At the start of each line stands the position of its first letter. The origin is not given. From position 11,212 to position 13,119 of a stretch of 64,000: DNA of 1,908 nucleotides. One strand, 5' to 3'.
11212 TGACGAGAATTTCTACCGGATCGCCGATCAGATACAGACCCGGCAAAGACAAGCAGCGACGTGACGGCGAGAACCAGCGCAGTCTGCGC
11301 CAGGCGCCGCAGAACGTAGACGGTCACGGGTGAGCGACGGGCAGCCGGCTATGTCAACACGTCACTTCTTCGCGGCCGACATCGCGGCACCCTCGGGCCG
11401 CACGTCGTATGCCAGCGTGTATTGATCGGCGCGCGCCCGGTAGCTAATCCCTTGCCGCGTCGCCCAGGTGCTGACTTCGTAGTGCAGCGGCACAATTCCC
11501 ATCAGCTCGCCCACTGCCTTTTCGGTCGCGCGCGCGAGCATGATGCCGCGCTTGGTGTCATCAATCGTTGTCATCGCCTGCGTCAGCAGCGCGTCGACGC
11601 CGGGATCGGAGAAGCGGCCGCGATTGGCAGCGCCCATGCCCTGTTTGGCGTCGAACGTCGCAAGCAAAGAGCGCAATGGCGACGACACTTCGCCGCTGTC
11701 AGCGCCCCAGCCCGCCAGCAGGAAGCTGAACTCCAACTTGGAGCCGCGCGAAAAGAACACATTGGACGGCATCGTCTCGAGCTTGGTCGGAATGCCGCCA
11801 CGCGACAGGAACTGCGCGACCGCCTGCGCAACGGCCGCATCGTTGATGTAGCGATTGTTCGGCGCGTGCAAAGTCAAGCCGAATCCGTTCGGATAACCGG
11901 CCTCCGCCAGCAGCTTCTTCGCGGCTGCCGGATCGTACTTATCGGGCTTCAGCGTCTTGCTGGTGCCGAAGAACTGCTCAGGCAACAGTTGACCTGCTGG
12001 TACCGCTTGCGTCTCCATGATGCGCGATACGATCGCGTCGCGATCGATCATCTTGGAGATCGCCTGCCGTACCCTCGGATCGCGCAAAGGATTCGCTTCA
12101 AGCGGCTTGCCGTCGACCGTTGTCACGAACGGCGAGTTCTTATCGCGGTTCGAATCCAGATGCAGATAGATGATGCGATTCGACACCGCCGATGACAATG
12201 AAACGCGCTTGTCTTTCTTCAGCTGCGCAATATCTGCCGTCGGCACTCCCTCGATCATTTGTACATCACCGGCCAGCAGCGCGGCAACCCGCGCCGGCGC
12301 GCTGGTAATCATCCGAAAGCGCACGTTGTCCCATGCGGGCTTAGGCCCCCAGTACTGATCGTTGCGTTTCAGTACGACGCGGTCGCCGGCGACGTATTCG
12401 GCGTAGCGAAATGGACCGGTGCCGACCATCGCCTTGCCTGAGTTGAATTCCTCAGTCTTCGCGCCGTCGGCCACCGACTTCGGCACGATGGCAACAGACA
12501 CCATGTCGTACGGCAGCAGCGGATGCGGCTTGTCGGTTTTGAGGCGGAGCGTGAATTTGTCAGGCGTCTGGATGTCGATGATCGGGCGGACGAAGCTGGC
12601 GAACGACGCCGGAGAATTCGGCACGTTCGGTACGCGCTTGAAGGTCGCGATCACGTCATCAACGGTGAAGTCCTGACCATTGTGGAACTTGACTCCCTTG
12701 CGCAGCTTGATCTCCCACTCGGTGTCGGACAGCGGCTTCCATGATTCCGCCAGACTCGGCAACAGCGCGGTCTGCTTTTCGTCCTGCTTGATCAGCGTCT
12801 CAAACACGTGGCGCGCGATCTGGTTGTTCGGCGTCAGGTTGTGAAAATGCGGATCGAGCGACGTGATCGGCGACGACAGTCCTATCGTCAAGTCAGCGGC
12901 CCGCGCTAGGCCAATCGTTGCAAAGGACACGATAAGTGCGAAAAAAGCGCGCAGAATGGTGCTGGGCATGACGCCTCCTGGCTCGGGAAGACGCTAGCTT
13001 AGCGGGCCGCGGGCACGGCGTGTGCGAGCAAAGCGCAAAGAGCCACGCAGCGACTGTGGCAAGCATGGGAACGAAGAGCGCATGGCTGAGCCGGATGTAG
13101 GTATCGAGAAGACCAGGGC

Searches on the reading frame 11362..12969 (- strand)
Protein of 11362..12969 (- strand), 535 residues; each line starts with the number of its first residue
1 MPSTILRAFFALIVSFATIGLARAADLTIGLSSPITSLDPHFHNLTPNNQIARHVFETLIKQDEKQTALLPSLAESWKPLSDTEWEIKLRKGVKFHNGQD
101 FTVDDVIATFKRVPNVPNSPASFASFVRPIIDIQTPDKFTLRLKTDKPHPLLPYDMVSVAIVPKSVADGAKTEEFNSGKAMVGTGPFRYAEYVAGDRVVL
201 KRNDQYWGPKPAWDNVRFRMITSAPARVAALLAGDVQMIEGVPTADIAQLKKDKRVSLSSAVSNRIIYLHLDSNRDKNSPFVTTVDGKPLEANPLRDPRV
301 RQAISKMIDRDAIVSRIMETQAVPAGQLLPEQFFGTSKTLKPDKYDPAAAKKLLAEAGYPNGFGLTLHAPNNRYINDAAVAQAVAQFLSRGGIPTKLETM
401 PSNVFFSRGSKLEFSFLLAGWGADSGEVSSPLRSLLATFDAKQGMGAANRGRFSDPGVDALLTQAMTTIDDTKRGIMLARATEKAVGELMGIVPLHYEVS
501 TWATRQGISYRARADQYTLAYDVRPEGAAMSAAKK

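Call 74: search_protein_families(library=pfam, proteins=[window:11362-12969:-], max_evalue=0.0001)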
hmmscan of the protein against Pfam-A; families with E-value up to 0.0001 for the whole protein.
window:11362-12969:- (535 aa): 1 family
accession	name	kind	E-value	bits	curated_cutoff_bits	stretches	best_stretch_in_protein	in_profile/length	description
PF00496.27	SBP_bac_5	-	1.2e-89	301.4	32.4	1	70-440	3-365/368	Bacterial extracellular solute-binding proteins, family 5 Middle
